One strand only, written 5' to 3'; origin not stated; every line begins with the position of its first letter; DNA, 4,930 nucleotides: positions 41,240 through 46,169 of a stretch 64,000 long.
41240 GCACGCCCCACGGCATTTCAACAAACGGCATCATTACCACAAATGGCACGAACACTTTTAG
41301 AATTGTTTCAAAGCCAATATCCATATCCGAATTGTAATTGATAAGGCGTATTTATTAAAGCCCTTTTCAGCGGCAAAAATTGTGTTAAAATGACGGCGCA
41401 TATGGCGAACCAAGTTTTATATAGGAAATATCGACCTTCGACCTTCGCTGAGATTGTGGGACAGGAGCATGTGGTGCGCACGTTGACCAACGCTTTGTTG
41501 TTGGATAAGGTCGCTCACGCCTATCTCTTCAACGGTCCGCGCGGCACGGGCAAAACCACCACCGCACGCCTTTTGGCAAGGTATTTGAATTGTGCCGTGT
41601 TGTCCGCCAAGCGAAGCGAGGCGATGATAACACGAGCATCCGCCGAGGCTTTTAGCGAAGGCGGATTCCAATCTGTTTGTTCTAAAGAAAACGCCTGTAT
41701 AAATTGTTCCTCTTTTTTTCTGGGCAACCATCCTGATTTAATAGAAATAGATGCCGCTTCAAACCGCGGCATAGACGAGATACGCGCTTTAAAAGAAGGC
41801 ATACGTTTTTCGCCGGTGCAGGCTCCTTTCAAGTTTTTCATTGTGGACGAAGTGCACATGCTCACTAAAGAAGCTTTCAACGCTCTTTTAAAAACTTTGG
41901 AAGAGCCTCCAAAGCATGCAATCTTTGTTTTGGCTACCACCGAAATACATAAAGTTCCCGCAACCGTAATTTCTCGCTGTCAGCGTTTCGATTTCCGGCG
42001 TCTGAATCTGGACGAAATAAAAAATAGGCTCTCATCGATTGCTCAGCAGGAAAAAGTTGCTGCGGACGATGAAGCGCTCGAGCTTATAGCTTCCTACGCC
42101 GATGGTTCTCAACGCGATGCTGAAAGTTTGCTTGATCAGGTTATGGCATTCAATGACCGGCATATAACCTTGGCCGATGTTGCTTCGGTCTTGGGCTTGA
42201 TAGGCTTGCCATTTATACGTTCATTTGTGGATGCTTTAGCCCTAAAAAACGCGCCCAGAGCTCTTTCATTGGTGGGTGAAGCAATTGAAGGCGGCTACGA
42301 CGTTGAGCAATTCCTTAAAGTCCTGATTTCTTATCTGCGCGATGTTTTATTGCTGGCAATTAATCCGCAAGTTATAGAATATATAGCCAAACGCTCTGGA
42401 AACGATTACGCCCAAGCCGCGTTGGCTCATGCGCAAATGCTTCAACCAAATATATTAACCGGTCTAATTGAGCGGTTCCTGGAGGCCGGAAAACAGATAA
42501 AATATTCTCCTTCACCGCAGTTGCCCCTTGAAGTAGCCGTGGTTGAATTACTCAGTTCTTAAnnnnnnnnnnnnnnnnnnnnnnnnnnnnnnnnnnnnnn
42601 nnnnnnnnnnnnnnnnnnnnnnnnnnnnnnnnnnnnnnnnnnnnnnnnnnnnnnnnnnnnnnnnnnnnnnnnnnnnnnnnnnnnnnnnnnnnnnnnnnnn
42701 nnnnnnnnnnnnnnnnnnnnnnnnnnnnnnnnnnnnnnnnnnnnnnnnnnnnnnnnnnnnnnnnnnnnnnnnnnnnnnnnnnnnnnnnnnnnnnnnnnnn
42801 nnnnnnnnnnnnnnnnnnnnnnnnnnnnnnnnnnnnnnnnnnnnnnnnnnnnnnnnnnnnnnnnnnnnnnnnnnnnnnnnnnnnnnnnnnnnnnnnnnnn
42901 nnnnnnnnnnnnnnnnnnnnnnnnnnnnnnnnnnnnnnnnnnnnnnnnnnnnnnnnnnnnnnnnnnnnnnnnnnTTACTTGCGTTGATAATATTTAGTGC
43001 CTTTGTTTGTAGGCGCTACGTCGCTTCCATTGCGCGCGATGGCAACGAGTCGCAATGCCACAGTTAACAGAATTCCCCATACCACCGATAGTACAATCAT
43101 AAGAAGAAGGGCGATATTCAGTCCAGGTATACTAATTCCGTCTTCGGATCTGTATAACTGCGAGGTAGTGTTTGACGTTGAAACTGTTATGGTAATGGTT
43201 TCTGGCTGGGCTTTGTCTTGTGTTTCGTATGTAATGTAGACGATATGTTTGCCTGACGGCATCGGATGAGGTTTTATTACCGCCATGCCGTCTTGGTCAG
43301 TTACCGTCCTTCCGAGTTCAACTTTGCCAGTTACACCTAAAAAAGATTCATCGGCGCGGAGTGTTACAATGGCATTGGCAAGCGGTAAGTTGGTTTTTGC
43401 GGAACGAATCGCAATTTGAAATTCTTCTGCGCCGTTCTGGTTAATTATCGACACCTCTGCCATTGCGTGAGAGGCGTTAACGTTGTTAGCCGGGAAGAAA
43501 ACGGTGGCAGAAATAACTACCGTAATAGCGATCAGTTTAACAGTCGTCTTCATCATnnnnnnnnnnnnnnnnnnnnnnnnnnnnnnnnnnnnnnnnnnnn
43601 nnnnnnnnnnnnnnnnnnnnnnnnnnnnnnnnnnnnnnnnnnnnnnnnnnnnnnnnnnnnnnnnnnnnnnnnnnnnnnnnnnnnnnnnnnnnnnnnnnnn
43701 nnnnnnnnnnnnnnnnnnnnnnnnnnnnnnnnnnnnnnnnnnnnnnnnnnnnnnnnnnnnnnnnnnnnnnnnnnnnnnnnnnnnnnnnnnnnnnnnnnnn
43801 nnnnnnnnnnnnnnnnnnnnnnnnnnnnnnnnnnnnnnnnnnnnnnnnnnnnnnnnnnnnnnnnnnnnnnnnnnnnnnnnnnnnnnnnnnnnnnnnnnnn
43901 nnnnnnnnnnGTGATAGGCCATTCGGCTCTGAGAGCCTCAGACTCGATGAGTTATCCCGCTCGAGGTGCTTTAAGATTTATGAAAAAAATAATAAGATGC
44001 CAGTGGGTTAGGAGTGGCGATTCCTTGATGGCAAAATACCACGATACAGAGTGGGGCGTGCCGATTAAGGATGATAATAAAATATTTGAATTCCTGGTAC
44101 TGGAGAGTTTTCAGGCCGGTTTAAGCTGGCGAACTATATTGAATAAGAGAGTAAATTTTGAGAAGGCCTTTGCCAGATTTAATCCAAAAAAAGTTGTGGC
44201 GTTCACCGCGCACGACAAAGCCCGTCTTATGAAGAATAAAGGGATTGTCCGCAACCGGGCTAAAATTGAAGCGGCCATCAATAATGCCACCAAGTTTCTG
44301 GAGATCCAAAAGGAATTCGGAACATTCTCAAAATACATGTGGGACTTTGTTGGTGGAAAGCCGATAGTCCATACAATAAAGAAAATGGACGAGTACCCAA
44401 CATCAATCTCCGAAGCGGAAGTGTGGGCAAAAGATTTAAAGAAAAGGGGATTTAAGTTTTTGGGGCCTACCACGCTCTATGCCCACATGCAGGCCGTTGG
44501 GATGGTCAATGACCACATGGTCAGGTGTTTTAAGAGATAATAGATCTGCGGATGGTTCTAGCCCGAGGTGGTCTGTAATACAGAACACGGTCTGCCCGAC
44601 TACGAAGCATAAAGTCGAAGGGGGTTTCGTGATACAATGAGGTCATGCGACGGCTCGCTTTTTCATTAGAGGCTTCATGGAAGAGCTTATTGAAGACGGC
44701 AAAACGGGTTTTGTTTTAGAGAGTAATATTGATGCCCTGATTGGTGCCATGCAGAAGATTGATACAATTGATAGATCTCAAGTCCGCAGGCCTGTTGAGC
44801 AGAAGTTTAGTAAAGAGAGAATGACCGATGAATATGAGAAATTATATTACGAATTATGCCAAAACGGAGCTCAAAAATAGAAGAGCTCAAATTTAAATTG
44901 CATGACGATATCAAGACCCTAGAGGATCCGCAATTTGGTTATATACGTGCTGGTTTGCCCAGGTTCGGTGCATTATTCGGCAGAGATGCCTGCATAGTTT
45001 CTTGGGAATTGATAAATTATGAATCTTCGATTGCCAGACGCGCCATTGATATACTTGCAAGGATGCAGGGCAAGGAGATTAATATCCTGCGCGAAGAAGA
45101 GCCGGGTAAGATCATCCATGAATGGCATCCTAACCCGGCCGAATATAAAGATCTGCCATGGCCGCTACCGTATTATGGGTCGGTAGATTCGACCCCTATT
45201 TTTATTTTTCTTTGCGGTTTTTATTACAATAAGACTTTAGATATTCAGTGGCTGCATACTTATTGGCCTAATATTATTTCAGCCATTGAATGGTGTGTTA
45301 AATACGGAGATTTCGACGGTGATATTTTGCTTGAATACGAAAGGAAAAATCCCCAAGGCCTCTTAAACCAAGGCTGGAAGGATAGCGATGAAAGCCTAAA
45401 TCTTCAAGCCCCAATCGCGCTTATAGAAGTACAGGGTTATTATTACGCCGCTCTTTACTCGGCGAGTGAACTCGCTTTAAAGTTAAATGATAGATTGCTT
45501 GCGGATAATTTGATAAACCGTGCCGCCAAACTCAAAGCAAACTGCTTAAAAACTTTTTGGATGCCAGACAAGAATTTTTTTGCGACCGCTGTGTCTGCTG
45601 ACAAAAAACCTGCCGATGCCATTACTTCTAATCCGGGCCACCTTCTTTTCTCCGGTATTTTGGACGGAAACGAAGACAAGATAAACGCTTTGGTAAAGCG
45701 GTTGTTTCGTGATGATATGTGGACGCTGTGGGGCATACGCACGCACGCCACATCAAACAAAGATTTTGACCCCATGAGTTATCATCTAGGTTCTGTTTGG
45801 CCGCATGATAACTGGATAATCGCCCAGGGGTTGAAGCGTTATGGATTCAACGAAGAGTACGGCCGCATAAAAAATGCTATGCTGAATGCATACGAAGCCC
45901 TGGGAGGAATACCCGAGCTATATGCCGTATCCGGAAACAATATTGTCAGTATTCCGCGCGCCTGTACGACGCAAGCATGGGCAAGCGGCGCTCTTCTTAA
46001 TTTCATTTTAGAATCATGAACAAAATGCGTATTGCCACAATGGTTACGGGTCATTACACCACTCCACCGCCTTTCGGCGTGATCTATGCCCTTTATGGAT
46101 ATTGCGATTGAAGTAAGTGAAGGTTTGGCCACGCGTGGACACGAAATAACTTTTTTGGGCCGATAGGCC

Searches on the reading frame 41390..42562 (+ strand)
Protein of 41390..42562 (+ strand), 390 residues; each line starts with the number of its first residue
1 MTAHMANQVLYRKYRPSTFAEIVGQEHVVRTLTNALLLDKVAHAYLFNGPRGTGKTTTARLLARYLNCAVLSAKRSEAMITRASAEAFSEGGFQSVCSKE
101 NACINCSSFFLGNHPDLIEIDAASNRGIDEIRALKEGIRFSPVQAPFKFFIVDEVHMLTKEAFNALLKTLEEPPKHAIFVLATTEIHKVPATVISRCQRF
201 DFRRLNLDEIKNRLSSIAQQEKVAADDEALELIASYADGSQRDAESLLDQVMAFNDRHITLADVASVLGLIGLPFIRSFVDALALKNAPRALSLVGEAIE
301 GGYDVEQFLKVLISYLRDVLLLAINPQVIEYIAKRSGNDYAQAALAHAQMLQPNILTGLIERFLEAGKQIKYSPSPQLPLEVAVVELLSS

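Call 35: search_protein_families(library=pfam, proteins=[window:41390-42562:+], max_evalue=0.01)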
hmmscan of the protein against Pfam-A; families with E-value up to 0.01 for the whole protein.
window:41390-42562:+ (390 aa): 17 families
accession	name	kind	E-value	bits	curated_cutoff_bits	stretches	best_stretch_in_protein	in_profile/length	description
PF13177.12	DNA_pol3_delta2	-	1.7e-38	132.6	27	2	99-205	53-160/161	DNA polymerase III, delta subunit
PF22608.2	DNAX_ATPase_lid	-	3.3e-13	49.6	27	1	209-254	1-46/49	DNA polymerase III clamp loader subunit, ATPase lid domain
PF00004.35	AAA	-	3.5e-13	50.6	21.2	1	46-201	2-124/131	ATPase family associated with various cellular activities (AAA)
PF12169.13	DNA_pol3_gamma3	-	2.4e-11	44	24.4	1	259-389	1-129/143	DNA polymerase III subunits gamma and tau domain III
PF13401.12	AAA_22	-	5.7e-06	27.1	27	1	47-182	10-121/130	AAA domain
PF13191.12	AAA_16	-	1.9e-05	25.6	32.6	1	22-170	2-156/167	AAA ATPase domain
PF07728.20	AAA_5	-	5.2e-05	23.7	22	0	46-71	3-29/139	AAA domain (dynein-related subfamily)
PF05496.18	RuvB_N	-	5.7e-05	23.4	27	1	15-71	2-62/159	Holliday junction DNA helicase RuvB P-loop domain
PF04851.21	ResIII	-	0.00023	21.5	22.5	1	25-171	8-151/164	Type III restriction enzyme, res subunit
PF13604.12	AAA_30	-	0.00044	20.5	27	1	42-173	18-115/191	AAA domain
PF13245.12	AAA_19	-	0.0007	20.2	25.1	1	46-179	15-122/134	AAA domain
PF03215.21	Rad17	-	0.00072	20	23.8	1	7-101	6-100/186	Rad17 P-loop domain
PF13173.12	AAA_14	-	0.0013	19.2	27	0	44-77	4-41/129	AAA domain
PF06068.19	TIP49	-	0.003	17.2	23.8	0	151-184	279-311/347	TIP49 P-loop domain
PF21960.2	RCF1-5-like_lid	-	0.0055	17.1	27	0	213-239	2-29/43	RCF1/5-like, AAA+ ATPase lid domain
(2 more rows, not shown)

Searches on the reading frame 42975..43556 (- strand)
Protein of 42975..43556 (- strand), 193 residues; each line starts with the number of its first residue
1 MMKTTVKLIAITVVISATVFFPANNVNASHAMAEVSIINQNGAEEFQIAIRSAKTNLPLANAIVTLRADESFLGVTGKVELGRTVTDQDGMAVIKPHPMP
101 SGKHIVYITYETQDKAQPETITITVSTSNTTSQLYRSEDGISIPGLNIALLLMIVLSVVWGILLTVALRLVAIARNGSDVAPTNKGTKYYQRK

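Call 35: search_protein_families(library=pfam, proteins=[window:42975-43556:-], max_evalue=0.01)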
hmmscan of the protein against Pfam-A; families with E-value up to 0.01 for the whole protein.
window:42975-43556:- (193 aa): 1 family
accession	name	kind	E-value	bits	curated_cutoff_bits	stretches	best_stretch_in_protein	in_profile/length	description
PF11974.14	bMG3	-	0.0014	19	34.9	1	35-112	4-63/103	Bacterial alpha-2-macroglobulin MG3 domain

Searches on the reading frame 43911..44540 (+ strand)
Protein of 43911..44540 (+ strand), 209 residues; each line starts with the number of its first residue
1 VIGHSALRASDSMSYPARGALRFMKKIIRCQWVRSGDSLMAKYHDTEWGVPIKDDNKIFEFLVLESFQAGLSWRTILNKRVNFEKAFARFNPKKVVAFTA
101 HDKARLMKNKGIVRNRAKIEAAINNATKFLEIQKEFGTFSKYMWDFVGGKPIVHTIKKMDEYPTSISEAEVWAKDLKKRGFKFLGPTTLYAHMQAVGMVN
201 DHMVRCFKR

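Call 31: find_homologous_proteins(query=window:43980-44537:+, max_evalue=1e-40)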
Query window:43980-44537:+ (186 aa): 7959 proteins with E <= 1e-40 among 8000 candidates; the best 120 are listed.
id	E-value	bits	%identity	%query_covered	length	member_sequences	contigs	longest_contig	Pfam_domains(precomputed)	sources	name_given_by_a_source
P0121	3.5e-111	387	100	92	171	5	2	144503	PF03352.19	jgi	-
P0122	3.4e-93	328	77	100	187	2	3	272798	PF03352.19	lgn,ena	-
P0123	1.6e-89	316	74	99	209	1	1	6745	PF03352.19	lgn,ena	-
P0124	2.9e-89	316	74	100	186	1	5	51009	PF03352.19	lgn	-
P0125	1.8e-88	313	74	100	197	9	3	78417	PF03352.19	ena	-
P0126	7.7e-87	308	72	99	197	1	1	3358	PF03352.19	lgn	-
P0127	8.2e-87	308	72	100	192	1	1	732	PF03352.19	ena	-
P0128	9.4e-87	307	73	97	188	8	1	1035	PF03352.19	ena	-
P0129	2.4e-86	306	74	97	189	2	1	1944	PF03352.19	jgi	-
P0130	2.4e-86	306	73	100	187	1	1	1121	PF03352.19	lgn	-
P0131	3.1e-86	306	71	100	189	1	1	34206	PF03352.19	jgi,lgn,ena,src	-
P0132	3.6e-86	305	72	99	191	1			PF03352.19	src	-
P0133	3.7e-86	305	74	100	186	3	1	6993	PF03352.19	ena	-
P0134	4.4e-86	305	71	100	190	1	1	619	PF03352.19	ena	-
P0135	5.0e-86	305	74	100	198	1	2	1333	PF03352.19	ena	-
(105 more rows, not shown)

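Call 32: find_encoding_contigs(protein=P0122, flank=6000, max_places=3)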
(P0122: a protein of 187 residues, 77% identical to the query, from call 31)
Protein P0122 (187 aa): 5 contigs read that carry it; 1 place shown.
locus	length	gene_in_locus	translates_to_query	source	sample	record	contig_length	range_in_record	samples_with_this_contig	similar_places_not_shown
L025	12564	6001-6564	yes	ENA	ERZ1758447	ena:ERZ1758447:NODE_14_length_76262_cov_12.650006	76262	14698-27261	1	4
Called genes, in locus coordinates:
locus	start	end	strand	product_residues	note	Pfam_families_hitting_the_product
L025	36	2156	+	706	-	PF19335:HMBD, PF00122:E1-E2_ATPase, PF00702:Hydrolase, PF08282:Hydrolase_3 (faint)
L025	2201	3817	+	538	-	PF07732:Cu-oxidase_3, PF00394:Cu-oxidase, PF07731:Cu-oxidase_2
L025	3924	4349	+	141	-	PF08570:DUF1761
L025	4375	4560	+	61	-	-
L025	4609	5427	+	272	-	-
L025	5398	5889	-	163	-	PF00856:SET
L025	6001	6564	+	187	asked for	PF03352:Adenine_glyco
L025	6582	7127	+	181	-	-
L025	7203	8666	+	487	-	PF03193:RsgA_GTPase (faint), PF00005:ABC_tran, PF02463:SMC_N (faint), PF13175:AAA_15 (faint), PF13401:AAA_22 (faint), PF13476:AAA_23 (faint), PF13555:AAA_29 (faint), PF00005:ABC_tran, +2 more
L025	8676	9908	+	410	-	PF00890:FAD_binding_2 (weak), PF01266:DAO (faint), PF01494:FAD_binding_3 (weak), PF03486:HI0933_like, PF07992:Pyr_redox_2 (faint), PF12831:FAD_oxidored, PF13738:Pyr_redox_3 (faint), PF22780:HI0933_like_1st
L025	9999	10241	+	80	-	PF12674:Zn_ribbon_2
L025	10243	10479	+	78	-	PF01541:GIY-YIG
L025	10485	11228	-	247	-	PF04993:TfoX_N, PF08818:DUF1801 (weak)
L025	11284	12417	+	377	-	PF02129:Peptidase_S15 (faint), PF00561:Abhydrolase_1, PF12146:Hydrolase_4, PF20434:BD-FAE (weak), PF01738:DLH (weak), PF00326:Peptidase_S9, PF07859:Abhydrolase_3 (weak)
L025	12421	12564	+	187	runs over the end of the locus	PF10755:DUF2585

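Call 33: find_encoding_contigs(protein=P0125, flank=6000, max_places=3)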
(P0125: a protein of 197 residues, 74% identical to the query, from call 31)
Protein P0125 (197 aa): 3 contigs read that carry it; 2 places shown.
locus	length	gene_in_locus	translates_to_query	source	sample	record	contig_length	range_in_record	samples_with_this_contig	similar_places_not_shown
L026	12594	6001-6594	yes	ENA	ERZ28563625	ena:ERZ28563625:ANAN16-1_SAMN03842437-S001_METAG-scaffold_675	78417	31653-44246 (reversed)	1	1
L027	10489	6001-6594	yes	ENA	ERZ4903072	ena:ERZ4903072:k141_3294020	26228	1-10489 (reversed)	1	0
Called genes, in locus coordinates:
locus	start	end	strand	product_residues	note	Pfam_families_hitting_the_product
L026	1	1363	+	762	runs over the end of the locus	PF26449:DUF8128, PF13401:AAA_22 (faint), PF02534:T4SS-DNA_transf, PF01935:DUF87, PF05872:HerA_C (weak), PF10412:TrwB_AAD_bind (faint)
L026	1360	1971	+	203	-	PF04138:GtrA_DPMS_TM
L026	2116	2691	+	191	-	-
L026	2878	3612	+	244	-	-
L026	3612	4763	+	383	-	-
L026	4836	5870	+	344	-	PF05496:RuvB_N (weak), PF06068:TIP49 (faint), PF13177:DNA_pol3_delta2, PF13401:AAA_22, PF00004:AAA, PF07728:AAA_5, PF22608:DNAX_ATPase_lid, PF12169:DNA_pol3_gamma3 (weak), +2 more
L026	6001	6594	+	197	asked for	PF03352:Adenine_glyco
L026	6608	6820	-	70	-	-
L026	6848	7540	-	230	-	PF00717:Peptidase_S24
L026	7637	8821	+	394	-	PF00270:DEAD, PF04851:ResIII (weak), PF00271:Helicase_C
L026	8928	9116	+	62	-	PF04070:DUF378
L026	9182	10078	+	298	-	PF10432:bact-PGI_C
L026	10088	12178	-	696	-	PF18895:T4SS_pilin (weak)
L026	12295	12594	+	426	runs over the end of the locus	PF24161:CCDC39 (faint), PF13406:SLT_2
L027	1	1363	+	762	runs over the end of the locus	PF26449:DUF8128, PF13401:AAA_22 (faint), PF02534:T4SS-DNA_transf, PF01935:DUF87, PF05872:HerA_C (weak), PF10412:TrwB_AAD_bind (faint)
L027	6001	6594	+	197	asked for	PF03352:Adenine_glyco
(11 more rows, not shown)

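Call 71: find_encoding_contigs(protein=P0121, flank=3000, max_places=8)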
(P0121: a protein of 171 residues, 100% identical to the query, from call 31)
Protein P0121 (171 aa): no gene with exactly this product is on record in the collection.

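Call 72: find_encoding_contigs(protein=window:43947-44540:+, flank=3000, max_places=8)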
Protein window:43947-44540:+ (197 aa): no gene with exactly this product is on record in the collection.

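Call 73: find_encoding_contigs(protein=window:43980-44540:+, flank=3000, max_places=8)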
Protein window:43980-44540:+ (186 aa): no gene with exactly this product is on record in the collection.

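Call 74: find_encoding_contigs(protein=window:43911-44540:+, flank=3000, max_places=8)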
Protein window:43911-44540:+ (209 aa): no gene with exactly this product is on record in the collection.
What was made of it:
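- Tried and rejected: Four look-ups with different start codons found nothing on record (calls 71-74).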

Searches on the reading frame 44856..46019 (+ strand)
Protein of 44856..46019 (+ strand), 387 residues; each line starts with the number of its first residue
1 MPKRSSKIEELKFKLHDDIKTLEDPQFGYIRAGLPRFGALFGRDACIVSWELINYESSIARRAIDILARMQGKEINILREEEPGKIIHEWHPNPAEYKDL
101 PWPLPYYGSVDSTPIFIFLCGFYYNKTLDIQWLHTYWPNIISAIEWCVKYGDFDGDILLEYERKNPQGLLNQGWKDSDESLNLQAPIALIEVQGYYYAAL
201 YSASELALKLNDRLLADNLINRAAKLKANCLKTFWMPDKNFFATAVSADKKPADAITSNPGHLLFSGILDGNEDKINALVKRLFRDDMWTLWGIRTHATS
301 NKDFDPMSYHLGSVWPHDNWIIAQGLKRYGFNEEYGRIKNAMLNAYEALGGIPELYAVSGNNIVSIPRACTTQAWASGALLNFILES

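Call 35: search_protein_families(library=pfam, proteins=[window:44856-46019:+], max_evalue=0.01)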
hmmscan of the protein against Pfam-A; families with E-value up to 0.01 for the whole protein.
window:44856-46019:+ (387 aa): 5 families
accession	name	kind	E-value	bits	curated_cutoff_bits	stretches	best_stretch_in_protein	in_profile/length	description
PF22422.2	MGH1-like_GH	-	1.3e-19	71.5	27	1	181-354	164-338/356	Mannosylglycerate hydrolase MGH1-like glycoside hydrolase domain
PF06202.20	GDE_C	-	9.7e-10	38.3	21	1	105-381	75-366/367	Amylo-alpha-1,6-glucosidase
PF12899.13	Glyco_hydro_100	-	0.00073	18.8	23.6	0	109-238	113-233/435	Alkaline and neutral invertase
PF17389.8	Bac_rhamnosid6H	-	0.0014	18.4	24.5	1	107-241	94-219/339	Bacterial alpha-L-rhamnosidase 6 hairpin glycosidase domain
PF03200.22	Glyco_hydro_63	-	0.0017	17.7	22.4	1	265-349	355-444/492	Glycosyl hydrolase family 63 C-terminal domain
